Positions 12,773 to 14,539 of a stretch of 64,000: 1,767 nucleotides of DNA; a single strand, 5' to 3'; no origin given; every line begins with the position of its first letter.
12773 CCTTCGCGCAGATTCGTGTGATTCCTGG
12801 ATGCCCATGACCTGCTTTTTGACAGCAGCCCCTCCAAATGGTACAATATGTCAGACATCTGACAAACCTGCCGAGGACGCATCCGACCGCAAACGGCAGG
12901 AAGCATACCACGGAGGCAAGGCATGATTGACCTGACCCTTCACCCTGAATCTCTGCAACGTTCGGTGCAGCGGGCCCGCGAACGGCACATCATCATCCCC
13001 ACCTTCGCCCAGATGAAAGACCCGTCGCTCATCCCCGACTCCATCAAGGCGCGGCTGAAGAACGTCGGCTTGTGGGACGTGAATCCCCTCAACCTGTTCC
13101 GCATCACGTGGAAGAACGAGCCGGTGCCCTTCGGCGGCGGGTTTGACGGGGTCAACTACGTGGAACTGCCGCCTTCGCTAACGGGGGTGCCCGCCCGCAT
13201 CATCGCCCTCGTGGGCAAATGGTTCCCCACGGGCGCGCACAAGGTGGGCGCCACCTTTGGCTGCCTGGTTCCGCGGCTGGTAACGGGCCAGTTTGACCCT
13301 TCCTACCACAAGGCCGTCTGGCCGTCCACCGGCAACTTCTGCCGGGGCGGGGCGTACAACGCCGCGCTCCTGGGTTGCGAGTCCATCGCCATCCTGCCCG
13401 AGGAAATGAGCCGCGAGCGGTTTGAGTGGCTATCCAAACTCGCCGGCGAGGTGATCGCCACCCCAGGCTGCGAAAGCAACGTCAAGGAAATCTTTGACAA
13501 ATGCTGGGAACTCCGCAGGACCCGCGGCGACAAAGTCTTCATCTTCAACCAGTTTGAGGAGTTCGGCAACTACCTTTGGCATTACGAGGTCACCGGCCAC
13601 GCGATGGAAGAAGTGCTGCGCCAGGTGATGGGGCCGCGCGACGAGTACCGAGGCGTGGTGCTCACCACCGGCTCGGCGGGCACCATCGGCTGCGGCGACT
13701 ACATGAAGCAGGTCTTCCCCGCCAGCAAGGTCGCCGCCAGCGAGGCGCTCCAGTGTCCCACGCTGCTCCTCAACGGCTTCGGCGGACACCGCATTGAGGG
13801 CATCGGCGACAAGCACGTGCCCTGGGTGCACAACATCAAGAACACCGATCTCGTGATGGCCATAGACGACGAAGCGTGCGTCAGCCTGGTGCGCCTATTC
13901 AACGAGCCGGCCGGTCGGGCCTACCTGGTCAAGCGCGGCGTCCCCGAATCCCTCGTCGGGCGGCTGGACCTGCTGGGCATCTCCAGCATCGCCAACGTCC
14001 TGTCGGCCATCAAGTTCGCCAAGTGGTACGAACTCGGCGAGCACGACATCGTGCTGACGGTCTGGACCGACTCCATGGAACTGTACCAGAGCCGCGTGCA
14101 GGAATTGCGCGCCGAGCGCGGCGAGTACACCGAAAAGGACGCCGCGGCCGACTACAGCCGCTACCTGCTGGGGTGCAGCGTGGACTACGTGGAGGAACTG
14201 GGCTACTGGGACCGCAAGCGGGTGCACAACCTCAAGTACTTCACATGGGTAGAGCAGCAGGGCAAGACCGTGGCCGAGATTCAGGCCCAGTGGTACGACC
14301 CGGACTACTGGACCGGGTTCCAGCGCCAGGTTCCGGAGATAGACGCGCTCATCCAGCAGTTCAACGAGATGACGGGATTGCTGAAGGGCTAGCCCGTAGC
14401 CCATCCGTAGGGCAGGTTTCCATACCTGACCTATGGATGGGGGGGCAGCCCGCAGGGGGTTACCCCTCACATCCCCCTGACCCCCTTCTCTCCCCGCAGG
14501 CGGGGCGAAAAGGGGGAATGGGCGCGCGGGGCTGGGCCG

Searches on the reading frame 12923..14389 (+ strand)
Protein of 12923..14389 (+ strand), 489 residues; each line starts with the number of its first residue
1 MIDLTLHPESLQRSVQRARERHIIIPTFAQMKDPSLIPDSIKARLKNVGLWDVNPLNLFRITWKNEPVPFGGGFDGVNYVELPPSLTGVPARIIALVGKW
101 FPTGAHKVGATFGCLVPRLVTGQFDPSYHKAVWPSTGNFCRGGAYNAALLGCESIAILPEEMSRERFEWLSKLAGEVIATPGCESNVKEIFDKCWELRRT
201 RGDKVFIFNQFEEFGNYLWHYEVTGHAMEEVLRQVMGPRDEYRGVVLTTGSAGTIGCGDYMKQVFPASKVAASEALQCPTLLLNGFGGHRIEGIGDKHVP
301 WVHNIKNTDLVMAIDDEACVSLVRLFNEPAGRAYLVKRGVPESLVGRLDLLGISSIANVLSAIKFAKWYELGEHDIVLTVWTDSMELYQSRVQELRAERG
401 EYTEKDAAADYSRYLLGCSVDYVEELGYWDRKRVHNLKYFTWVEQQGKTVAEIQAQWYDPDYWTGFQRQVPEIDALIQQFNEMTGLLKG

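Call 8: search_protein_families(library=pfam, proteins=[window:12923-14389:+])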
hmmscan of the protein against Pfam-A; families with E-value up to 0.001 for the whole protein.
window:12923-14389:+ (489 aa): 1 family
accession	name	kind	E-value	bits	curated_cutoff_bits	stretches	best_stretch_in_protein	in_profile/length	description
PF00291.31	PALP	-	2.7e-12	47.1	35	1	102-326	33-256/295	Pyridoxal-phosphate dependent enzyme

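Call 9: search_protein_families(library=ncbifam, proteins=[window:12923-14389:+])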
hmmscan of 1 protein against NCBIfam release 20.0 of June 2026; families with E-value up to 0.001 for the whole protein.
window:12923-14389:+ (489 aa): 8 families
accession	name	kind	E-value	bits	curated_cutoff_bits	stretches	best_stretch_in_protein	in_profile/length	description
TIGR01139.1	cysK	equivalog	1.8e-27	96.4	350.95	1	130-390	59-294/298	cysteine synthase A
TIGR01136.1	cysKM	subfamily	1.1e-24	87.3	344.15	1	130-390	59-295/299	cysteine synthase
NF007989.0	PRK10717.1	equivalog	2e-19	69.9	387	1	131-392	68-316/334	cysteine synthase A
TIGR01137.1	cysta_beta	equivalog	4.1e-16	58.7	510.25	1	120-390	55-307/457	cystathionine beta-synthase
TIGR03945.1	PLP_SbnA_fam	equivalog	1.4e-10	40.7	349.95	1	80-324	11-249/304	2,3-diaminopropionate biosynthesis protein SbnA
NF008735.0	PRK11761.1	equivalog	4.3e-08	32.7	413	1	131-272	66-199/296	cysteine synthase CysM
TIGR01138.1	cysM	equivalog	6.2e-06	25.9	394.2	1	135-324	66-240/290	cysteine synthase B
NF053679.1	CysteaSynCapA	equivalog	0.00087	18.2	600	0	138-322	77-265/329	cysteate synthase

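Call 10: find_homologous_proteins(query=window:12923-14389:+)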
Query window:12923-14389:+ (489 aa): 8000 proteins with E <= 0.001 among 8000 candidates; the best 120 are listed.
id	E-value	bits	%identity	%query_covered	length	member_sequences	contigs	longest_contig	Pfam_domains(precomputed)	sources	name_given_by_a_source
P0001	0.0e+0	1154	100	100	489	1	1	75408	PF00291.32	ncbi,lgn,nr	ncbi:MAG: pyridoxal-phosphate dependent enzyme [Chloroflexi bacterium]|nr:pyridoxal-phosphate depend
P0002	0.0e+0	1143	99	100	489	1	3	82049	PF00291.32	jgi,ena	jgi:cysteine synthase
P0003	0.0e+0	1142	99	100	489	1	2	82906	PF00291.32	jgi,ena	-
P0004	0.0e+0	1137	99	100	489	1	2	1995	PF00291.32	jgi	-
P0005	0.0e+0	1117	96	100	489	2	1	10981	PF00291.32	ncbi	-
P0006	0.0e+0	1114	95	100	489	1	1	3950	PF00291.32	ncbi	ncbi:MAG: pyridoxal-phosphate dependent enzyme [Anaerolineae bacterium]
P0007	0.0e+0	1100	95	100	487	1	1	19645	PF00291.32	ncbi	-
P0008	0.0e+0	1099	94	100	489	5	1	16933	PF00291.32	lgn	-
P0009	0.0e+0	1096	94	100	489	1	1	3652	PF00291.32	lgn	-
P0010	0.0e+0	1094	94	100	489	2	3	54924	PF00291.32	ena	-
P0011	0.0e+0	1078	92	100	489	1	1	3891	PF00291.32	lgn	-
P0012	0.0e+0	1071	93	100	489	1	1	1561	PF00291.32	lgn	-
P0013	0.0e+0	1044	89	100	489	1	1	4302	PF00291.32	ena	-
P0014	0.0e+0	1043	89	100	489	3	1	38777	PF00291.32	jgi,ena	jgi:cysteine synthase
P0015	0.0e+0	1043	89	100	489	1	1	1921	PF00291.32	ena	-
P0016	0.0e+0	1038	88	100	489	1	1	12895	PF00291.32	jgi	jgi:cysteine synthase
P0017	0.0e+0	1024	88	100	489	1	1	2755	PF00291.32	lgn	-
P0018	0.0e+0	1021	87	100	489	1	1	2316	PF00291.32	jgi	-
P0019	0.0e+0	1018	87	100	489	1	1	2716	PF00291.32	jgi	-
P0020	0.0e+0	1016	86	100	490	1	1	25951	PF00291.32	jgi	jgi:cysteine synthase A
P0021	0.0e+0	1015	87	100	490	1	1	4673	PF00291.32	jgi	-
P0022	0.0e+0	1012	87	99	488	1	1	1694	PF00291.32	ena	-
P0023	0.0e+0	1011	85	100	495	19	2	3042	PF00291.32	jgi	jgi:cysteine synthase A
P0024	0.0e+0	1010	86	100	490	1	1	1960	PF00291.32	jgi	jgi:cysteine synthase A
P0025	7.2e-298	1006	85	100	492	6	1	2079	PF00291.32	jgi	jgi:cysteine synthase A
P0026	7.5e-298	1006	86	100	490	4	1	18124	PF00291.32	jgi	-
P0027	1.5e-297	1005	86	100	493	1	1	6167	PF00291.32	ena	-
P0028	2.1e-297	1005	86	100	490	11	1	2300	PF00291.32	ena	-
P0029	4.3e-297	1004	85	100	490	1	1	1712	PF00291.32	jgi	jgi:cysteine synthase A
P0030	5.3e-297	1004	85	100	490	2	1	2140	PF00291.32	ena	-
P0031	7.8e-297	1003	86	100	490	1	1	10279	PF00291.32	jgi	jgi:cysteine synthase A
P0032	1.0e-296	1003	86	100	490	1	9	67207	PF00291.32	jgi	jgi:cysteine synthase A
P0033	3.4e-296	1001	85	100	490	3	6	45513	PF00291.32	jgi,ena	jgi:cysteine synthase A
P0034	3.5e-296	1001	85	100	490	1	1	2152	PF00291.32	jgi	-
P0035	4.9e-296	1000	85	100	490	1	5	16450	PF00291.32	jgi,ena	jgi:cysteine synthase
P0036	9.1e-296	999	85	100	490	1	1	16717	PF00291.32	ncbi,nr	ncbi:MAG: pyridoxal-5-phosphate-dependent protein subunit beta [Anaerolineae bacterium]|nr:pyridoxal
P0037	1.3e-295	999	85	100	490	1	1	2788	PF00291.32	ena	-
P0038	1.9e-295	998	85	100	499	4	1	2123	PF00291.32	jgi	-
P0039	3.0e-295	998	84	100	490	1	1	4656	PF00291.32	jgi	jgi:cysteine synthase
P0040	3.8e-295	997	85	100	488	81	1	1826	PF00291.32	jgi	-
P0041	1.6e-294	995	85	100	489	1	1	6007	PF00291.32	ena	-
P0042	1.6e-294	995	84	100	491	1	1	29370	PF00291.32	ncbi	-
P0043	1.8e-294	995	84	100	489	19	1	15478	PF00291.32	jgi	-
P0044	2.2e-294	995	85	99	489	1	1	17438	PF00291.32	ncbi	-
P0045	2.3e-294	995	85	100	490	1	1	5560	PF00291.32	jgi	jgi:cysteine synthase A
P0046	2.6e-294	995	85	100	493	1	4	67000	PF00291.32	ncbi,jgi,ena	-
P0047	2.6e-294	995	85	100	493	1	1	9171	PF00291.32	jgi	jgi:cysteine synthase A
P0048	3.8e-294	994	85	100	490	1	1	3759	PF00291.32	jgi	jgi:cysteine synthase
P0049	6.0e-294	993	84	100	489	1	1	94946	PF00291.32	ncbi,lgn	-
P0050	8.0e-294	993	85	100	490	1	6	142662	PF00291.32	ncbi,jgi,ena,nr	ncbi:MAG TPA: pyridoxal-phosphate dependent enzyme [Anaerolineae bacterium]|nr:pyridoxal-phosphate d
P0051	8.5e-294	993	85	100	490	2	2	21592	PF00291.32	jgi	jgi:cysteine synthase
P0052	9.4e-294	993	85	100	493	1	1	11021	PF00291.32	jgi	-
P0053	1.2e-293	993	84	100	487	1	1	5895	PF00291.32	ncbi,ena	-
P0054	1.4e-293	992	85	99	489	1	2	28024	PF00291.32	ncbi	-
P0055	1.5e-293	992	84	100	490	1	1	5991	PF00291.32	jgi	-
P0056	1.7e-293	992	84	100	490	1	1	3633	PF00291.32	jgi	-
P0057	2.9e-293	991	84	100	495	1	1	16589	PF00291.32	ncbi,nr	ncbi:MAG: pyridoxal-5-phosphate-dependent protein subunit beta [Anaerolineae bacterium]|nr:pyridoxal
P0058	3.0e-293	991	85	100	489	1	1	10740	PF00291.32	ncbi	-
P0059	4.1e-293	991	84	100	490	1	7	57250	PF00291.32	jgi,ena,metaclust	metaclust:\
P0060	7.6e-293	990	84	100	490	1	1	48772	PF00291.32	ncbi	-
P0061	1.2e-292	989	84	99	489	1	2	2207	PF00291.32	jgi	jgi:cysteine synthase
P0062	1.4e-292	989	83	100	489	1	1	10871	PF00291.32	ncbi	-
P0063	3.4e-292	988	84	100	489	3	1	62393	PF00291.32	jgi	-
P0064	3.8e-292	988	84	100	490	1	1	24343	PF00291.32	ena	-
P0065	7.2e-292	987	84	100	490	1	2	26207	PF00291.32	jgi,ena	-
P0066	7.4e-292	987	84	100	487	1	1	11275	PF00291.32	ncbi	-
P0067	8.7e-292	986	83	100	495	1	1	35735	PF00291.32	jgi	jgi:cysteine synthase A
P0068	1.1e-291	986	83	100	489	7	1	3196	PF00291.32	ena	-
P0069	1.3e-291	986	83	100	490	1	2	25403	PF00291.32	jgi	-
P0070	1.6e-291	985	84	100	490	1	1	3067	PF00291.32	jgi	jgi:cysteine synthase A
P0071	2.4e-291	985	83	99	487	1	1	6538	PF00291.32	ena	-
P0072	3.3e-291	984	83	99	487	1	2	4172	PF00291.32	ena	-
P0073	4.0e-291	984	84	100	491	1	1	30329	PF00291.32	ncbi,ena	ncbi:MAG: pyridoxal-phosphate dependent enzyme [Anaerolineae bacterium]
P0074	6.0e-291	984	83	99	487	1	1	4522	PF00291.32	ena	-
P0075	6.2e-291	984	84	100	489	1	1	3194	PF00291.32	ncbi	-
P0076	7.0e-291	983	84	100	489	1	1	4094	PF00291.32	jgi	jgi:cysteine synthase A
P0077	8.5e-291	983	85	99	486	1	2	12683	PF00291.32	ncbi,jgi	-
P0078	1.5e-290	982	84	100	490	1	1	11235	PF00291.32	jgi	jgi:cysteine synthase A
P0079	2.7e-290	981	84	100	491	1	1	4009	PF00291.32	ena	-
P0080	3.1e-290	981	83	100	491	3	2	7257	PF00291.32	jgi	jgi:cysteine synthase A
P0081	3.1e-290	981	83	99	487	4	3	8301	PF00291.32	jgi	jgi:cysteine synthase A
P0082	4.4e-290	981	82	99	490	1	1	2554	PF00291.32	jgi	jgi:cysteine synthase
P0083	4.5e-290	981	84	99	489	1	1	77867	PF00291.32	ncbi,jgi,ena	-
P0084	1.3e-289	979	83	100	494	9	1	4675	PF00291.32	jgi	-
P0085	1.3e-289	979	84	100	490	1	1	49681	PF00291.32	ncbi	-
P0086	4.6e-289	977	83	99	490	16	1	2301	PF00291.32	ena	-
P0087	7.0e-289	977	82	99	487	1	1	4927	PF00291.32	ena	-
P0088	7.1e-289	977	83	100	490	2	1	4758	PF00291.32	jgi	jgi:cysteine synthase A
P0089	1.1e-288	976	82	100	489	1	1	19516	PF00291.32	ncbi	-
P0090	1.2e-288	976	82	99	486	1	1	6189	PF00291.32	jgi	jgi:cysteine synthase A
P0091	1.6e-288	976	82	100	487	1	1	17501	PF00291.32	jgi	jgi:cysteine synthase A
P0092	1.9e-288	975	82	100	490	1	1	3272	PF00291.32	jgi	-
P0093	2.2e-288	975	83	100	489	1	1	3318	PF00291.32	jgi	jgi:cysteine synthase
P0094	2.3e-288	975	83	99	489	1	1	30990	PF00291.32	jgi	jgi:cysteine synthase A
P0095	2.5e-288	975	82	100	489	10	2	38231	PF00291.32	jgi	jgi:cysteine synthase A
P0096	3.2e-288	975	83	100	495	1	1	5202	PF00291.32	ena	-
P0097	4.0e-288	974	83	100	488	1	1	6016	PF00291.32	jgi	-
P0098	6.1e-288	974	83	100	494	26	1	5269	PF00291.32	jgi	jgi:cysteine synthase A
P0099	7.0e-288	973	82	100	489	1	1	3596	PF00291.32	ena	-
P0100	8.6e-288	973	82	100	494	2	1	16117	PF00291.32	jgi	jgi:cysteine synthase A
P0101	1.0e-287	973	83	100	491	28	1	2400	PF00291.32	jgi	jgi:cysteine synthase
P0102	1.3e-287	973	83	100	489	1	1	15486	PF00291.32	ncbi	-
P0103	1.4e-287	972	83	100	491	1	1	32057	PF00291.32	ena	-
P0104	1.7e-287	972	82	100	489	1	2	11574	PF00291.32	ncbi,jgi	ncbi:MAG: pyridoxal-phosphate dependent enzyme [Anaerolineae bacterium]|jgi:cysteine synthase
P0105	1.8e-287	972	82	99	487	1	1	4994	PF00291.32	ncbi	-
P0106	2.0e-287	972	82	100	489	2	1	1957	PF00291.32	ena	-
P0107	2.1e-287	972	82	100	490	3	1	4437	PF00291.32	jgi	jgi:cysteine synthase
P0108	3.5e-287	971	83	99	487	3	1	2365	PF00291.32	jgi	jgi:cysteine synthase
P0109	3.6e-287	971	83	100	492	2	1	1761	PF00291.32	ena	-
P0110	4.0e-287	971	82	99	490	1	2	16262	PF00291.32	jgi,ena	-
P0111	4.4e-287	971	83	100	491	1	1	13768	PF00291.32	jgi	jgi:cysteine synthase A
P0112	5.8e-287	970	82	100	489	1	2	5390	PF00291.32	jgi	jgi:cysteine synthase A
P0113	6.2e-287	970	83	100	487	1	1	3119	PF00291.32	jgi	jgi:cysteine synthase A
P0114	6.6e-287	970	83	100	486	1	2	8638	PF00291.32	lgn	-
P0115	7.3e-287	970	83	100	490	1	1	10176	PF00291.32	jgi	jgi:cysteine synthase A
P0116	7.4e-287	970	82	100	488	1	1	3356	PF00291.32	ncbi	-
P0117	1.4e-286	969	83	100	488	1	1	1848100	PF00291.32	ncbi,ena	-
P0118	1.6e-286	969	83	100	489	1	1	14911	PF00291.32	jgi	jgi:cysteine synthase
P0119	1.7e-286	969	81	99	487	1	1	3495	PF00291.32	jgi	jgi:cysteine synthase A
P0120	1.8e-286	969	83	100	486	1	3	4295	PF00291.32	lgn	-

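Call 11: find_encoding_contigs(protein=window:12923-14389:+, flank=10000, max_places=10)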
Protein window:12923-14389:+ (489 aa): 1 contig read that carries it; 1 place shown.
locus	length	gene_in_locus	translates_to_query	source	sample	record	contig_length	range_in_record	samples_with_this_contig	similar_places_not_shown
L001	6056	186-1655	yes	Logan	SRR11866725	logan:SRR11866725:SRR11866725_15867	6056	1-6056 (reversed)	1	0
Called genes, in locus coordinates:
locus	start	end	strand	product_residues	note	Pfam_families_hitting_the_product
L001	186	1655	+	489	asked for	PF00291:PALP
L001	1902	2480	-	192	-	PF14512:TM1586_NiRdase (faint), PF00881:Nitroreductase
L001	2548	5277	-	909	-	PF01229:Glyco_hydro_39 (weak), PF13620:CarboxypepD_reg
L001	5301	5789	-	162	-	PF00149:Metallophos, PF12850:Metallophos_2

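Call 12: find_related_loci(query=window:12923-14389:+, collection=genome_contigs, flank=6000)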
Query window:12923-14389:+ (489 aa) in genome_contigs; peptide patterns used: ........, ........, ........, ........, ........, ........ (x = any residue, [..] = any of these).
600 stretches matched a pattern (row limit reached: there are more); 594 encode a relative of the query (tblastn E <= 1e-3); the best 80 are kept; 80 distinct loci.
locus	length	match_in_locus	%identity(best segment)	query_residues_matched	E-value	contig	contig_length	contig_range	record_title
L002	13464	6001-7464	95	1-488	0e+0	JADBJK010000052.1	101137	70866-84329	MAG: Chloroflexota bacterium isolate Tumba.bins.16 NODE_331_length_101137_cov_120.558, whole genome shotgun sequence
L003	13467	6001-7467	86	1-489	0e+0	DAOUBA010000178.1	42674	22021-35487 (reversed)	MAG TPA_asm: Anaerolineae bacterium isolate H67_700 k125_641478, whole genome shotgun sequence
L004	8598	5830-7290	84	1-488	0e+0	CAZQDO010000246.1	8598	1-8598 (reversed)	MAG TPA_asm: uncultured Anaerolineae bacterium isolate binchicken_co338_52 genome assembly, contig: NODE_2255_length_859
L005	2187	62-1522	84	1-488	0e+0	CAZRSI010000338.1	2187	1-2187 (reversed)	MAG TPA_asm: uncultured Anaerolineae bacterium isolate binchicken_co6_220 genome assembly, contig: NODE_74519_length_218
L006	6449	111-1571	83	1-488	0e+0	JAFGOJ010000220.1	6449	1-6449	MAG: Anaerolineae bacterium isolate Zod_Metabat.614 k87_3167510, whole genome shotgun sequence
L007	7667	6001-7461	83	1-488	0e+0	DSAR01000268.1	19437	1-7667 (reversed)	MAG TPA_asm: Chloroflexota bacterium isolate SpSt-1153 Ga0129302_1001205, whole genome shotgun sequence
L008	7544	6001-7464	83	1-489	0e+0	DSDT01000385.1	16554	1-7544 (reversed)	MAG TPA_asm: Chloroflexota bacterium isolate SpSt-1225 Ga0129302_1001639, whole genome shotgun sequence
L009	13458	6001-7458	84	2-488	0e+0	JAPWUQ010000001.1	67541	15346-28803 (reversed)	MAG: Anaerolineae bacterium isolate RSWS7 scaffold_23_c1, whole genome shotgun sequence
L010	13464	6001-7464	83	1-488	0e+0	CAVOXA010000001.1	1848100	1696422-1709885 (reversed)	MAG: uncultured Chloroflexia bacterium isolate MFD09964.bin.2.208 genome assembly, contig: contig_11159, whole genome sh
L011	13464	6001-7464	82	1-488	0e+0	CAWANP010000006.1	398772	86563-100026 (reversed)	MAG: uncultured Chloroflexia bacterium isolate MFD03804.bin.1.93 genome assembly, contig: contig_28085, whole genome sho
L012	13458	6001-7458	84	1-487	0e+0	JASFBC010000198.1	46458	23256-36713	MAG: Anaerolineae bacterium isolate PO_4 k141_162915, whole genome shotgun sequence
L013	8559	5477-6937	82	1-487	0e+0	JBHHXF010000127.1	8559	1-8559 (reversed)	MAG: Anaerolineae bacterium isolate D_2_bin.38 NODE_3976_length_8559_cov_31.949083, whole genome shotgun sequence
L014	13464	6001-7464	81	1-488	0e+0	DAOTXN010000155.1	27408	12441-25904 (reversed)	MAG TPA_asm: Anaerolineae bacterium isolate H21_255 k133_786796, whole genome shotgun sequence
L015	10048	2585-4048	81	1-489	0e+0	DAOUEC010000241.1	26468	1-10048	MAG TPA_asm: Anaerolineae bacterium isolate N3_163 k131_538800, whole genome shotgun sequence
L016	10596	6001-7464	77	1-488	0e+0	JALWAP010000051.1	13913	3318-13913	MAG: Anaerolineae bacterium isolate T10_metabat2_scaf2bin.048 T10_NODE_1512_length_13913_cov_24.392500, whole genome sho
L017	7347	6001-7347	85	1-449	0e+0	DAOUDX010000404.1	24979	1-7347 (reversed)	MAG TPA_asm: Anaerolineae bacterium isolate N2_102 k133_495999, whole genome shotgun sequence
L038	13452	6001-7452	75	2-486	0e+0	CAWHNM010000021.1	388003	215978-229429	MAG: uncultured Chloroflexia bacterium isolate MFD02809.bin.2.91 genome assembly, contig: contig_77338, whole genome sho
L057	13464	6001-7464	73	1-489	0e+0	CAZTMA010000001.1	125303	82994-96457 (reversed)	MAG TPA_asm: uncultured Anaerolineales bacterium isolate SRP239243_co1_342 genome assembly, contig: NODE_97_length_12530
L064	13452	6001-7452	72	2-486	0e+0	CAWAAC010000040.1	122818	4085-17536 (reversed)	MAG: uncultured Chloroflexia bacterium isolate MFD01689.bin.2.45 genome assembly, contig: contig_68733, whole genome sho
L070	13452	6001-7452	72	2-486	0e+0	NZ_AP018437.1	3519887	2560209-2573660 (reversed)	Pelolinea submarina strain MO-CFX1 chromosome, complete genome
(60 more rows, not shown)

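Call 13: search_solved_structures(query=window:12923-14389:+, max_evalue=0.001)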
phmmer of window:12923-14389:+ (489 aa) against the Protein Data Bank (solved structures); distinct sequences matched with E-value up to 0.001: 88 (the best 60 are shown).
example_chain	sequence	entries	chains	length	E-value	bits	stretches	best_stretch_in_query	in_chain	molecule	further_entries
3fca_A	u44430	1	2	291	6.1e-16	61.4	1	132-390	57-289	Cysteine synthase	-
1o58_A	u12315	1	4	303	6.9e-16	61.2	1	131-390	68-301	O-acetylserine sulfhydrylase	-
7n2t_A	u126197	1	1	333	3.9e-15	58.7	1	87-331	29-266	Cysteine synthase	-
2egu_A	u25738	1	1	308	6.9e-15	57.9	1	130-324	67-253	Cysteine synthase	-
8t2c_A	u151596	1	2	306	8.6e-15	57.6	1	130-328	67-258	Cysteine synthase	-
8srt_A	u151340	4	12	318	9.7e-15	57.4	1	130-328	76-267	Cysteine synthase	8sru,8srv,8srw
4i1y_A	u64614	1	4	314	1.8e-14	56.5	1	80-337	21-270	Cysteine synthase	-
3rr2_A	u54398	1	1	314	3.2e-14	55.7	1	80-328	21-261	Cysteine synthase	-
6c2h_A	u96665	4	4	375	8.6e-14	54.3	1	82-324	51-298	Cystathionine beta-synthase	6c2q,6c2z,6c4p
9nld_A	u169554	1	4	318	1.1e-13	53.9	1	134-332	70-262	Cysteine synthase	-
2isq_A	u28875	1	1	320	2.4e-13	52.8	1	91-326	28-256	Cysteine synthase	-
1z7w_A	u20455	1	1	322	2.5e-13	52.8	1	91-326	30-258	Cysteine synthase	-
9jxu_A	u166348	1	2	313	2.8e-13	52.6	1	132-366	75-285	Cysteine synthase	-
5b53_A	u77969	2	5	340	3.1e-13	52.5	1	137-383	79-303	Cysteine synthase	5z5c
1z7y_A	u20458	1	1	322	5.2e-13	51.7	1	119-326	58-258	Cysteine synthase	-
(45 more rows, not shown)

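Call 24: search_protein_families(library=pfam, proteins=[L070:7468-8061:+, L038:7568-8179:+, L070:8115-9530:+, L064:2205-4286:+, L016:4353-5591:+, L070:5012-5989:+, L064:4440-5747:+, L010:4677-5972:+])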
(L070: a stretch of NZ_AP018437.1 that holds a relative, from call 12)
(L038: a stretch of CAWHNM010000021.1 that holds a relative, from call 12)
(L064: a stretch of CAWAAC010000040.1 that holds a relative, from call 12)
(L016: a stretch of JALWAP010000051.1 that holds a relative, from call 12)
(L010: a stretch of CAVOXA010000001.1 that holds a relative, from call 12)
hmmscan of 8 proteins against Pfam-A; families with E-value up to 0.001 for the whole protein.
L070:7468-8061:+ (198 aa): 0 families

L038:7568-8179:+ (204 aa): 1 family
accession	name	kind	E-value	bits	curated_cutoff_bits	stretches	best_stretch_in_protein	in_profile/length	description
PF02660.20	G3P_acyltransf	-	1.1e-34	120.3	24.1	1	16-183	1-156/164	Glycerol-3-phosphate acyltransferase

L070:8115-9530:+ (472 aa): 2 families
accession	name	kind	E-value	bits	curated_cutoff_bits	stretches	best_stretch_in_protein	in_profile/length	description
PF01979.26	Amidohydro_1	-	6.1e-26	91.9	25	1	51-447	2-344/345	Amidohydrolase family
PF07969.17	Amidohydro_3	-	1.8e-13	51.3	29.7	2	42-64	1-23/472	Amidohydrolase family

L064:2205-4286:+ (694 aa): 2 families
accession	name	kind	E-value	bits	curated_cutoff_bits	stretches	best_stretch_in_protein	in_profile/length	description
PF03190.21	Thioredox_DsbH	-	6.7e-76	254.2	27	1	22-182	2-162/163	Protein of unknown function, DUF255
PF13899.12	Thioredoxin_7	-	2.4e-08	34.4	27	1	41-131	1-83/83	Thioredoxin-like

L016:4353-5591:+ (413 aa): 1 family
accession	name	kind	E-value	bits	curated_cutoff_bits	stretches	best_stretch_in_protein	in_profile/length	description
PF00291.31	PALP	-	2.9e-80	270.2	35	1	79-381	4-295/295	Pyridoxal-phosphate dependent enzyme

L070:5012-5989:+ (326 aa): 1 family
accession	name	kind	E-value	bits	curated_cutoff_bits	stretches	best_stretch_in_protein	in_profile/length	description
PF00535.33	Glycos_transf_2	-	3e-31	109.1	23.3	1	14-175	1-165/168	Glycosyl transferase family 2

L064:4440-5747:+ (436 aa): 8 families
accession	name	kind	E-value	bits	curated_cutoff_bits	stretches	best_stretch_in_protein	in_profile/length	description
PF00583.31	Acetyltransf_1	-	2.7e-24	86.1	20.7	2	145-254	9-116/116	Acetyltransferase (GNAT) family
PF13411.12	MerR_1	-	1.9e-17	63.5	21.6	1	10-77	2-67/69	MerR HTH family regulatory protein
PF13508.13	Acetyltransf_7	-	1.7e-12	48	27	1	177-255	9-83/84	Acetyltransferase (GNAT) domain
PF09278.17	MerR-DNA-bind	-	2.8e-10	41.1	25.4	1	53-112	1-64/65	MerR, DNA binding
PF00376.29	MerR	-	7e-10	39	28.2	1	10-48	1-38/38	MerR family regulatory protein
PF13673.13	Acetyltransf_10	-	2.7e-07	31.1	23.6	1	172-254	32-107/128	Acetyltransferase (GNAT) domain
PF13302.13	Acetyltransf_3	-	3e-07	31.7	25.4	0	136-254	11-137/138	Acetyltransferase (GNAT) domain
PF14542.12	Acetyltransf_CG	-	1.1e-06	29.1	30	0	180-231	9-58/80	GCN5-related N-acetyl-transferase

L010:4677-5972:+ (432 aa): 1 family
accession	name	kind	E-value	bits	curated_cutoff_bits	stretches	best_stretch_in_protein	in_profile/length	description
PF00291.31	PALP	-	8.5e-72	242.4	35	1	84-393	3-295/295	Pyridoxal-phosphate dependent enzyme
